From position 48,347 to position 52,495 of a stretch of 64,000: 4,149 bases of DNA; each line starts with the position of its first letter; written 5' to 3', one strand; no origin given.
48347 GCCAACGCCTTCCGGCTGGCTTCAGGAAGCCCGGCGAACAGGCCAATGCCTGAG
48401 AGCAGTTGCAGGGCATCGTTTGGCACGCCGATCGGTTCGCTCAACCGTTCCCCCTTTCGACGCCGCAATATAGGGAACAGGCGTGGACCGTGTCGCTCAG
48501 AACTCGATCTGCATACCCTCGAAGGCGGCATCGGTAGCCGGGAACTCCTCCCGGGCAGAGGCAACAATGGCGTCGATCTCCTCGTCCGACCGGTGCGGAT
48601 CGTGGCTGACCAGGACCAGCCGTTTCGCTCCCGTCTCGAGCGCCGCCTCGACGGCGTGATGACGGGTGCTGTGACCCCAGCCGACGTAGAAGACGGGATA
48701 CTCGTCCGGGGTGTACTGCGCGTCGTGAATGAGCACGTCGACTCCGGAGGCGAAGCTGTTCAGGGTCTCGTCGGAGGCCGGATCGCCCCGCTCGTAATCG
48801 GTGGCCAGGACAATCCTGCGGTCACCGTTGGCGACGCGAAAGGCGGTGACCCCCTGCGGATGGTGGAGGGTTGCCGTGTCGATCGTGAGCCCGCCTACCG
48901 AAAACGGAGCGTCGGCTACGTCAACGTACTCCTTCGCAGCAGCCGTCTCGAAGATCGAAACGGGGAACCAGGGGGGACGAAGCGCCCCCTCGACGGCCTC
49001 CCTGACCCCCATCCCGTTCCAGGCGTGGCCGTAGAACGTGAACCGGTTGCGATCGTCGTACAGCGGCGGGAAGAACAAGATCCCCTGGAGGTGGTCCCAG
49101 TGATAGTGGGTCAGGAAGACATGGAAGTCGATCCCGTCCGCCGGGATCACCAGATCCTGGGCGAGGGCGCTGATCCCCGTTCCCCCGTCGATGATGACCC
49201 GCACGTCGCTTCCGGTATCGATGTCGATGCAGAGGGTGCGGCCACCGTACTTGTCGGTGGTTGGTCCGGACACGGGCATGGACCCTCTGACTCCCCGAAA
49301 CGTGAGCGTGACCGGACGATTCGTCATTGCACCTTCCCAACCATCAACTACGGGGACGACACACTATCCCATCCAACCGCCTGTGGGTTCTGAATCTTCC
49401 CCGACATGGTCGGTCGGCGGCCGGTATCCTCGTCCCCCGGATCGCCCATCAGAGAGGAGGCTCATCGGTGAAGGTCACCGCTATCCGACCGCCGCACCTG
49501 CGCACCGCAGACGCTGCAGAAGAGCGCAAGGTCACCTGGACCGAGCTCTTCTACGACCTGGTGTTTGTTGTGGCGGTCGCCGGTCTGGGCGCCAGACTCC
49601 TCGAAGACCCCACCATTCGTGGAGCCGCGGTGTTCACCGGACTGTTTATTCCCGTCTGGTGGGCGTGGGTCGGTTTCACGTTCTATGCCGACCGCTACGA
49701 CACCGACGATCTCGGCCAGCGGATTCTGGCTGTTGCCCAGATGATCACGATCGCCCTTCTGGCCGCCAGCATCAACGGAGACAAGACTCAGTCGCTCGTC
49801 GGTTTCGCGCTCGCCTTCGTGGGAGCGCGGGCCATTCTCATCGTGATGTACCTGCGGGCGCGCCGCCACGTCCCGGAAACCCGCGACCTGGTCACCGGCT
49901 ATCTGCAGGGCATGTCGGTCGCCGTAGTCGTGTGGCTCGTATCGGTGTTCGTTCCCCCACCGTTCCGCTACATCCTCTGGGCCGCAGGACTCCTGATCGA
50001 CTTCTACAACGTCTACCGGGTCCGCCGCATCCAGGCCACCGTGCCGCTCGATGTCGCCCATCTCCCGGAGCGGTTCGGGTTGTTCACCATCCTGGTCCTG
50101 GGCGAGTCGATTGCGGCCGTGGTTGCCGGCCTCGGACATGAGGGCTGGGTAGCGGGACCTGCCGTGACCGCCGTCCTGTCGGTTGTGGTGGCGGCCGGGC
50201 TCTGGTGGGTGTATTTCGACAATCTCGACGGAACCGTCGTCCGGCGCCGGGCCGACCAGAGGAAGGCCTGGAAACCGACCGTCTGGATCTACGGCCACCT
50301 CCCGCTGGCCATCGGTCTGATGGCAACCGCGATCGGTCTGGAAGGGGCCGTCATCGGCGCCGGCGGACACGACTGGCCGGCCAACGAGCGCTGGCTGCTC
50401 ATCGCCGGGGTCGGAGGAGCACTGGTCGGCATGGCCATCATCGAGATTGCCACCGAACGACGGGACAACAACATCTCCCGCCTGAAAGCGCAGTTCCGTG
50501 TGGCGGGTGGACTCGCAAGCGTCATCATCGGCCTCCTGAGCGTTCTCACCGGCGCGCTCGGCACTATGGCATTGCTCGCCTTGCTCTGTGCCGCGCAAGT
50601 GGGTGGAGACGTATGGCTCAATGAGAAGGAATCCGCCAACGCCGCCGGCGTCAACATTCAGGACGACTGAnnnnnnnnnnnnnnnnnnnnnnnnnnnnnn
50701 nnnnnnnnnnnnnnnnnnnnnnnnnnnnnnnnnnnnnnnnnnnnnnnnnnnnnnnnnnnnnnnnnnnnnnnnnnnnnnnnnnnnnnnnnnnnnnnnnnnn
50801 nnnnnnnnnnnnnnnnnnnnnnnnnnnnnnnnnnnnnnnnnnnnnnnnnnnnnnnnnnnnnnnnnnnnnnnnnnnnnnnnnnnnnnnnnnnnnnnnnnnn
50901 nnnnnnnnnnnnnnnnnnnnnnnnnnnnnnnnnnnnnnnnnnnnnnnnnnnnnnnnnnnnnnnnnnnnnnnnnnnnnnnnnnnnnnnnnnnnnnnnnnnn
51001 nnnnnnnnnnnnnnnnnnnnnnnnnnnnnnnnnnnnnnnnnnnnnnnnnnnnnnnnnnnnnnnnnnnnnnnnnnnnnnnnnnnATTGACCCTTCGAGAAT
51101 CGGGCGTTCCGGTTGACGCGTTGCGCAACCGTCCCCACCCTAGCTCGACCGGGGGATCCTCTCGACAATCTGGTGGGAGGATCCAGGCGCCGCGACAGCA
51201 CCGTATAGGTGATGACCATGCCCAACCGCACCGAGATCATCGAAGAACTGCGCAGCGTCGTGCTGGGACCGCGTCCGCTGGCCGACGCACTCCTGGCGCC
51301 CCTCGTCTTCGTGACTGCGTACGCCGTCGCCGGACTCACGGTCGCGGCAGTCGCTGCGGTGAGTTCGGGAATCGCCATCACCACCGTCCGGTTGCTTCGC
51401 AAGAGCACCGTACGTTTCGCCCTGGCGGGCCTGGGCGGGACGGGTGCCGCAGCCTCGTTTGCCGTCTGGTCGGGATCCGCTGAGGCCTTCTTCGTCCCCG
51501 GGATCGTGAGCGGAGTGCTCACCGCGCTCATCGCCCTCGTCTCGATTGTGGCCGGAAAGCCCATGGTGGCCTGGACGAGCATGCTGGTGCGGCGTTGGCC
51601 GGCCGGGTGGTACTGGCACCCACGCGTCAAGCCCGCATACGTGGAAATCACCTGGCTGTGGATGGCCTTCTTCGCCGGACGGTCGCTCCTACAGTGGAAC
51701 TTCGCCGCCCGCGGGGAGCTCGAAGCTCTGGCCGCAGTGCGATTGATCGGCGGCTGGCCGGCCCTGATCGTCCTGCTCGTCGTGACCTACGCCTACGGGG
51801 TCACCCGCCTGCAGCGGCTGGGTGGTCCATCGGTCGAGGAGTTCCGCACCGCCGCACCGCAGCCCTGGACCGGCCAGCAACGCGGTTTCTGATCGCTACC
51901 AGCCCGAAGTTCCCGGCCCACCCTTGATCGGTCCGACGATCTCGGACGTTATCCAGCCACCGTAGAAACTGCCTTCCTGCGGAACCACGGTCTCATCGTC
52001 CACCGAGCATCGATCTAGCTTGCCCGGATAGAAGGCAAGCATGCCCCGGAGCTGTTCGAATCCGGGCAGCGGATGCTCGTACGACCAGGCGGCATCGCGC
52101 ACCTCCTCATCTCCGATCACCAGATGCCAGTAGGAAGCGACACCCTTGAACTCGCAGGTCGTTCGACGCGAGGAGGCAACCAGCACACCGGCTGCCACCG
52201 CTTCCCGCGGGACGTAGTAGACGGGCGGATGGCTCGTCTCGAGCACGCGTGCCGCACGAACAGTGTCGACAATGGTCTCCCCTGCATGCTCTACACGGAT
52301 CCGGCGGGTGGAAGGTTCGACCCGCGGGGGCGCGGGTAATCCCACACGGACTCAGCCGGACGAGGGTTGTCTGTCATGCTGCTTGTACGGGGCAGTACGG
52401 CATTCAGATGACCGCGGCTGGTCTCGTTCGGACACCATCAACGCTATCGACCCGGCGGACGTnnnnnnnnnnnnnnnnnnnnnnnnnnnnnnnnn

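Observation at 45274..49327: Operon: MBL hydrolase, cNMP-binding patatin phospholipase, PAS protein, MBL hydrolase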

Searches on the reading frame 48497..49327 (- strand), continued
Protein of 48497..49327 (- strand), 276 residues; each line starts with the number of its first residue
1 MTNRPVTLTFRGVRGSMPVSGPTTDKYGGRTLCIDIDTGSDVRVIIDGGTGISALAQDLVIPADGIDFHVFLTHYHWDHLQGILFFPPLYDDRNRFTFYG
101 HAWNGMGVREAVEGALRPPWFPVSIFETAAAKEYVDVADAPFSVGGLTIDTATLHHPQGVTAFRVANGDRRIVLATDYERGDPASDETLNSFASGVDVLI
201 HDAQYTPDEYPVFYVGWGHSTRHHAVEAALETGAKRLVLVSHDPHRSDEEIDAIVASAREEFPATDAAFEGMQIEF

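Call 57: fold_search(model_id=the predicted structure, library=pdb)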
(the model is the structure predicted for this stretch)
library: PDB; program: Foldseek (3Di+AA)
matches with E <= 10: 1442; with E <= 0.001: 172
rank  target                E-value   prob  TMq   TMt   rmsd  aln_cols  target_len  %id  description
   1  6kns_B                2.1e-17  1.00  0.74  0.83   3.1       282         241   23  Crystal structure of the metallo-beta-lactamase fold protein YhfI from Bacillus subtilis (space group I4122) (released 2019-09-18)
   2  6kns_D                4.0e-17  1.00  0.73  0.83   3.1       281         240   23  Crystal structure of the metallo-beta-lactamase fold protein YhfI from Bacillus subtilis (space group I4122) (released 2019-09-18)
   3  6kns_A                5.4e-17  1.00  0.73  0.81   3.7       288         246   22  Crystal structure of the metallo-beta-lactamase fold protein YhfI from Bacillus subtilis (space group I4122) (released 2019-09-18)
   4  6kns_C                5.7e-17  1.00  0.72  0.81   3.8       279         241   23  Crystal structure of the metallo-beta-lactamase fold protein YhfI from Bacillus subtilis (space group I4122) (released 2019-09-18)
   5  6knt_B                6.4e-17  1.00  0.73  0.81   3.2       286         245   22  Crystal structure of the metallo-beta-lactamase fold protein YhfI from Bacillus subtilis (space group P4332) (released 2019-09-18)
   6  6knt_C                2.3e-16  1.00  0.72  0.81   4.2       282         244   22  Crystal structure of the metallo-beta-lactamase fold protein YhfI from Bacillus subtilis (space group P4332) (released 2019-09-18)
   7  1zkp_B                9.5e-16  1.00  0.72  0.78   3.9       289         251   20  1.5A Resolution Crystal Structure of a Metallo Beta Lactamase Family Protein, the ELAC Homolgue of Bacillus anthracis, (released 2005-06-21)
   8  1y44_A                1.1e-15  1.00  0.71  0.72   3.8       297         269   19  Crystal structure of RNase Z (released 2005-01-25)
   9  1zkp_A                1.4e-15  1.00  0.70  0.77   4.4       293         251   19  1.5A Resolution Crystal Structure of a Metallo Beta Lactamase Family Protein, the ELAC Homolgue of Bacillus anthracis, (released 2005-06-21)
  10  2cbn                  1.6e-15  1.00  0.75  0.68   5.4       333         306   19  Crystal structure of ZipD from Escherichia coli (released 2006-02-15)
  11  1zkp_C                3.0e-15  1.00  0.70  0.78   3.9       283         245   20  1.5A Resolution Crystal Structure of a Metallo Beta Lactamase Family Protein, the ELAC Homolgue of Bacillus anthracis, (released 2005-06-21)
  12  4gcw_A                1.8e-14  1.00  0.71  0.64   5.7       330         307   17  Crystal structure of RNase Z in complex with precursor tRNA(Thr) (released 2012-10-31)
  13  2fk6_A                3.1e-14  1.00  0.72  0.65   5.1       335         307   16  Crystal Structure of RNAse Z/tRNA(Thr) complex (released 2006-03-21)
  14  7wi1_A                3.1e-13  1.00  0.73  0.56   4.6       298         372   18  The mutant variant of PNGM-1, H93 was substituuted for alanine to study metal coordination (released 2023-01-18)
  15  6j4n_A                4.4e-13  1.00  0.72  0.56   4.7       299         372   18  Structure of papua new guinea MBL-1(PNGM-1) native (released 2019-02-27)
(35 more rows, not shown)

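Call 58: find_encoding_contigs(protein=P0297, flank=7000, max_places=1)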
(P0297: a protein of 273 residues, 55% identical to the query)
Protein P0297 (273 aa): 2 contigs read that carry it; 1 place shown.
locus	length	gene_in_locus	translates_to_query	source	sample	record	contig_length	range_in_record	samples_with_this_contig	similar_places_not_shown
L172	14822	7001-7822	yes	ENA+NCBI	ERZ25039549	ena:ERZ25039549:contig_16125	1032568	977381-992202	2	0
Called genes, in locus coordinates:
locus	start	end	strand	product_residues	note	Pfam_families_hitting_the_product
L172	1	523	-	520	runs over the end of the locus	PF02518:HATPase_c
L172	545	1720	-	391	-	PF08495:FIST, PF10442:FIST_C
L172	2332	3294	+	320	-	PF00122:E1-E2_ATPase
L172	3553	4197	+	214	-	-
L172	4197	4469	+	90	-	-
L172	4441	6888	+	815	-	PF01569:PAP2, PF01636:APH (faint), PF00069:Pkinase (weak), PF03706:LPG_synthase_TM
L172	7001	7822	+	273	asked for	PF12706:Lactamase_B_2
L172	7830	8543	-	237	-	PF02518:HATPase_c, PF14501:HATPase_c_5 (weak)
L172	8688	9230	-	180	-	PF00027:cNMP_binding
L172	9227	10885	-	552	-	PF00072:Response_reg, PF01946:Thi4 (faint), PF01266:DAO (faint), PF07992:Pyr_redox_2, PF13738:Pyr_redox_3, PF00070:Pyr_redox (weak)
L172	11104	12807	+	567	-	PF00211:Guanylate_cyc, PF14559:TPR_19 (faint)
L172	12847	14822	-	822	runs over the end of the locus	-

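Call 59: find_encoding_contigs(protein=P0321, flank=7000, max_places=1)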
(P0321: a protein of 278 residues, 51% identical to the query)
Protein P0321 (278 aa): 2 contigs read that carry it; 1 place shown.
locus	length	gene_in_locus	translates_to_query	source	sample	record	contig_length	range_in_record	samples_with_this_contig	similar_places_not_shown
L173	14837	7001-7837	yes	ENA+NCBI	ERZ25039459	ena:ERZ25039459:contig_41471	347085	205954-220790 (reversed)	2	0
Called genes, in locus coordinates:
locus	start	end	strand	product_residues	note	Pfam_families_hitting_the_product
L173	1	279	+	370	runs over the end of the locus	PF25973:BSH_CzcB (faint), PF25917:BSH_RND (weak), PF25885:HH_EMRA (faint), PF26002:Beta-barrel_AprE (weak), PF25989:YknX_C (faint)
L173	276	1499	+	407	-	PF12704:MacB_PCD, PF02687:FtsX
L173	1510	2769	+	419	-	PF12704:MacB_PCD, PF02687:FtsX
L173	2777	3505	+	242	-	PF02463:SMC_N (weak), PF00005:ABC_tran, PF13304:AAA_21 (faint)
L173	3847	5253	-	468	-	PF00691:OmpA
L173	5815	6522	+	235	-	-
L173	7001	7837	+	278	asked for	PF12706:Lactamase_B_2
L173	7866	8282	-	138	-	-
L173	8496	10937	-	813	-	PF02190:LON_substr_bdg, PF00004:AAA, PF07728:AAA_5, PF22667:Lon_lid, PF05362:Lon_C, PF13541:ChlI (weak)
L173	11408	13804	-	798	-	-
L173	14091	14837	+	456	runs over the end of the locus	PF01235:Na_Ala_symp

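Call 60: find_encoding_contigs(protein=P0307, flank=7000, max_places=1)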
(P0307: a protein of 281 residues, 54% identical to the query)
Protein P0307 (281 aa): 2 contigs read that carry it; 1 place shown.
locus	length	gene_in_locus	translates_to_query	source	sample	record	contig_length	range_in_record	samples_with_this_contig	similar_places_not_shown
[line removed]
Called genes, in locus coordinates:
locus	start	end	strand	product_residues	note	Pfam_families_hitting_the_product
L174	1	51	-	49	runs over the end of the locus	-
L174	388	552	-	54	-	-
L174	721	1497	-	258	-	PF12811:BaxI_1, PF01027:Bax1-I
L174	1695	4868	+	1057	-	PF05223:MecA_N, PF03717:PBP_dimer, PF00905:Transpeptidase, PF13360:PQQ_2, PF13570:Beta-prop_ACSF4, PF13360:PQQ_2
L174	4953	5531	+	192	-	PF18967:PycTM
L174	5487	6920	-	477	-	PF06772:LtrA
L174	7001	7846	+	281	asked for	PF12706:Lactamase_B_2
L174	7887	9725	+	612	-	PF00027:cNMP_binding, PF24179:NTE_Ploop, PF01734:Patatin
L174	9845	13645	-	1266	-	PF00211:Guanylate_cyc, PF13191:AAA_16, PF13374:TPR_10 (faint), PF00515:TPR_1 (faint), PF07719:TPR_2 (faint), PF17874:TPR_MalT (faint), PF13176:TPR_7 (faint), PF13424:TPR_12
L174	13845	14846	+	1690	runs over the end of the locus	?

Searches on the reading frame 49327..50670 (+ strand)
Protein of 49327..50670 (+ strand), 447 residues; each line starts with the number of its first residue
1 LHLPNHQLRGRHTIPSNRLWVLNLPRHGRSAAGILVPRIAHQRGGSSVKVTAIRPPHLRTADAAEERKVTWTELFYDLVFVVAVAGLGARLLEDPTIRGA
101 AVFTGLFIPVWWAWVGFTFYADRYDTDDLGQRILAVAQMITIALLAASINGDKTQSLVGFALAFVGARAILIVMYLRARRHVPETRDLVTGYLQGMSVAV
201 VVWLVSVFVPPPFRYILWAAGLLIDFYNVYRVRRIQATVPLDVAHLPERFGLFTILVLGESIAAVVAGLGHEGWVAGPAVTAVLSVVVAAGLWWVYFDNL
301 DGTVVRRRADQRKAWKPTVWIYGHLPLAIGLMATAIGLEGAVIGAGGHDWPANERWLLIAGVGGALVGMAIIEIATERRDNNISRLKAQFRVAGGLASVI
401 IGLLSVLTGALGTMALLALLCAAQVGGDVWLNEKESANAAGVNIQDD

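Call 4: search_protein_families(library=pfam, proteins=[window:49327-50670:+], max_evalue=0.01)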
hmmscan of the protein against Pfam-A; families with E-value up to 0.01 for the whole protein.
window:49327-50670:+ (447 aa): 1 family
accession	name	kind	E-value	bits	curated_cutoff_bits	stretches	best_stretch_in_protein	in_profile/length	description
PF06772.16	LtrA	-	1.1e-83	281.8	31.9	1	68-419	1-352/356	Bacterial low temperature requirement A protein (LtrA)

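Call 5: search_protein_families(library=ncbifam, proteins=[window:49327-50670:+], max_evalue=0.01)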
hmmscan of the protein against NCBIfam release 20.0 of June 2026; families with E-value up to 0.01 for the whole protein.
window:49327-50670:+ (447 aa): 1 family
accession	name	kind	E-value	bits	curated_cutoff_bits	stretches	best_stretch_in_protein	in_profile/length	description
TIGR04438.1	small_Trp_rich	hypoth_equivalog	0.0038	17.3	36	0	262-312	8-56/76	TIGR04438 family Trp-rich protein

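Call 49: search_protein_families(library=padloc, proteins=[window:49465-50670:+], max_evalue=0.01)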
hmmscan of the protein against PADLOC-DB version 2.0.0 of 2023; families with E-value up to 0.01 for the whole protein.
window:49465-50670:+ (401 aa): 0 families

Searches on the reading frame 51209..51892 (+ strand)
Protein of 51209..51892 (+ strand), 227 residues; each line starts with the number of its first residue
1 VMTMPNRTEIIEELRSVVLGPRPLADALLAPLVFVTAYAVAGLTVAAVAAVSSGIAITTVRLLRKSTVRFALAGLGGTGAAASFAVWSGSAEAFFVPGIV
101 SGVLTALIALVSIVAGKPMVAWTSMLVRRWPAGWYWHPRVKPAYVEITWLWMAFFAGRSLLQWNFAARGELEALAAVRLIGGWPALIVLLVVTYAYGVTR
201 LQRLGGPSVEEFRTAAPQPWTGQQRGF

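Call 4: search_protein_families(library=pfam, proteins=[window:51209-51892:+], max_evalue=0.01)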
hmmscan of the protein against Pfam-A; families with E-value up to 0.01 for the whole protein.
window:51209-51892:+ (227 aa): 1 family
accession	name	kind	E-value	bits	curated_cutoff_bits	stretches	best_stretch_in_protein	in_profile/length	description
PF11361.13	DUF3159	-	5.6e-31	108.3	34.2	1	20-195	3-179/188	Protein of unknown function (DUF3159)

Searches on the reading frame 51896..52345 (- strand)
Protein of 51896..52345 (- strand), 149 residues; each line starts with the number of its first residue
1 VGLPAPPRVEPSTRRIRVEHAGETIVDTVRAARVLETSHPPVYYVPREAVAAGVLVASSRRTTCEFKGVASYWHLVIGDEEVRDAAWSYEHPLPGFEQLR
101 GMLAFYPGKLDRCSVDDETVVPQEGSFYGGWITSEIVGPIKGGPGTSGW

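Call 7: search_protein_families(library=pfam, proteins=[window:51896-52345:-], max_evalue=0.001)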
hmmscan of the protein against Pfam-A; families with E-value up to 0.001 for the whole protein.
window:51896-52345:- (149 aa): 1 family
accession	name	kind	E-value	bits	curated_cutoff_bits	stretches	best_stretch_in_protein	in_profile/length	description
PF04248.19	NTP_transf_9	-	1.2e-33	115.2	22.1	1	16-107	1-92/93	Domain of unknown function (DUF427)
